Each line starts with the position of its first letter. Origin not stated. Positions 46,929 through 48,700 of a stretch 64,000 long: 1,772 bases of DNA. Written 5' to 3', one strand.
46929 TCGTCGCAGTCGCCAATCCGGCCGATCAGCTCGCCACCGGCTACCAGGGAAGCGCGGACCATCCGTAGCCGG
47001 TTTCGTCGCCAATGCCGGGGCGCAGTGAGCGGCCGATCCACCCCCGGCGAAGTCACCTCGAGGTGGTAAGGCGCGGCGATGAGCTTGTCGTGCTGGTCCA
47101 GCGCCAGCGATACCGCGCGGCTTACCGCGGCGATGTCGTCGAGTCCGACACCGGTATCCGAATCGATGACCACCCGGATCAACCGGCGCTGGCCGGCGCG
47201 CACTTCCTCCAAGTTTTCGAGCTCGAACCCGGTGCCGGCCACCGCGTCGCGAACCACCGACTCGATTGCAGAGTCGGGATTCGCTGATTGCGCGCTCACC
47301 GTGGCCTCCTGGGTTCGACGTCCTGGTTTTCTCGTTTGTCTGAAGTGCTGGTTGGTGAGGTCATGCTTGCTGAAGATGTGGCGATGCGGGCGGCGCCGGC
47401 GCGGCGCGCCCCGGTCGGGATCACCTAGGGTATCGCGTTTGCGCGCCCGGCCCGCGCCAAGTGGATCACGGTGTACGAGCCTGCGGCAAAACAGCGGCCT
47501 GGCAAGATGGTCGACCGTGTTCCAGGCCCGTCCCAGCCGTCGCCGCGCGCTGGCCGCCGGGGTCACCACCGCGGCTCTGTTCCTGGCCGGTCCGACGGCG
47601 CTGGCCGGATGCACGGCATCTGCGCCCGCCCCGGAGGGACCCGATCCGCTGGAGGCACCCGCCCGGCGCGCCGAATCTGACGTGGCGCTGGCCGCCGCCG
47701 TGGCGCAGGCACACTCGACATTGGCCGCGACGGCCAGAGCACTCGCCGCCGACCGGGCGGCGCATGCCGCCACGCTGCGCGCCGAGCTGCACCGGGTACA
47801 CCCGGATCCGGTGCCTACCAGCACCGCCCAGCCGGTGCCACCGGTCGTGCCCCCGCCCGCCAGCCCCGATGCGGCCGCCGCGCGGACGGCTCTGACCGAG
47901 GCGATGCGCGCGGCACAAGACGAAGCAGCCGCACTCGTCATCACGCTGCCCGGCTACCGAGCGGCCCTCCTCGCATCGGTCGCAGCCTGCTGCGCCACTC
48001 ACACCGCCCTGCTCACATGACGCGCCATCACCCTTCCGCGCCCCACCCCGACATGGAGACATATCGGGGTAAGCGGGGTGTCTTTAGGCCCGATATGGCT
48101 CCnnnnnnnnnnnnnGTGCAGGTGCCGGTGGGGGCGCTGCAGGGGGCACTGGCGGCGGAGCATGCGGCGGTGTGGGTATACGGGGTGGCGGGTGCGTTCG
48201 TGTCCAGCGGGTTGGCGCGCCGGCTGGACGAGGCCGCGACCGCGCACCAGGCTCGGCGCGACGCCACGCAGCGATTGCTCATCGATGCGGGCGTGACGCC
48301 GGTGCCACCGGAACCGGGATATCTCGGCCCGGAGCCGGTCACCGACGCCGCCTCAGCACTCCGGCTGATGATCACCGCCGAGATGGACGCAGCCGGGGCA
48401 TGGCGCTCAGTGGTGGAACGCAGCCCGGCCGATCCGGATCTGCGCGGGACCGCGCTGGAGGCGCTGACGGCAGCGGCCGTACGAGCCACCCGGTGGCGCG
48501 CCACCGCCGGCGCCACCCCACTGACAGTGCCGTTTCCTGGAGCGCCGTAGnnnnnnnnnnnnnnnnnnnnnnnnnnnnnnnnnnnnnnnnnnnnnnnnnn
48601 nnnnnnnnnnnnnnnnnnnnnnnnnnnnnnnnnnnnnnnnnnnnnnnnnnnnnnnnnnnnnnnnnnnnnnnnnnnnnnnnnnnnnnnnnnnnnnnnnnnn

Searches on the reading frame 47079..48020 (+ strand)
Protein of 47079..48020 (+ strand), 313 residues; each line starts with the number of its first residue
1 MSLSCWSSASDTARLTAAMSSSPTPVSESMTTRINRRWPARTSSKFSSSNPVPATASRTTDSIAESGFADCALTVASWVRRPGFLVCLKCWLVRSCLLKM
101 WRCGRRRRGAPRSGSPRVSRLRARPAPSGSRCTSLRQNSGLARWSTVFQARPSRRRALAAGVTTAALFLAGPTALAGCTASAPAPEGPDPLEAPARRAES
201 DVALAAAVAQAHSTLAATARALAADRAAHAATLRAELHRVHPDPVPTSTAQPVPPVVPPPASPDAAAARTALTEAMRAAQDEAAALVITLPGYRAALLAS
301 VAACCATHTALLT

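Call 15: search_protein_families(library=pfam, proteins=[window:47079-48020:+])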
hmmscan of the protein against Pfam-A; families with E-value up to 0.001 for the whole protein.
window:47079-48020:+ (313 aa): 0 families

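Call 84: search_protein_families(library=pfam, proteins=[window:47079-48020:+], max_evalue=0.01)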
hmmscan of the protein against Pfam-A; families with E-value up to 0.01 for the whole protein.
window:47079-48020:+ (313 aa): 0 families

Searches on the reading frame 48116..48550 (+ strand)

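Call 84: search_protein_families(library=pfam, proteins=[window:48116-48550:+], max_evalue=0.01)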
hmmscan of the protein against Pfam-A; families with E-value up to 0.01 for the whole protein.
window:48116-48550:+ (144 aa): 1 family
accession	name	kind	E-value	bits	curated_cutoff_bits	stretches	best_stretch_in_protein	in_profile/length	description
PF14530.12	DUF4439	-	4e-41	141.1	28.8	1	7-143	1-130/132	Domain of unknown function (DUF4439)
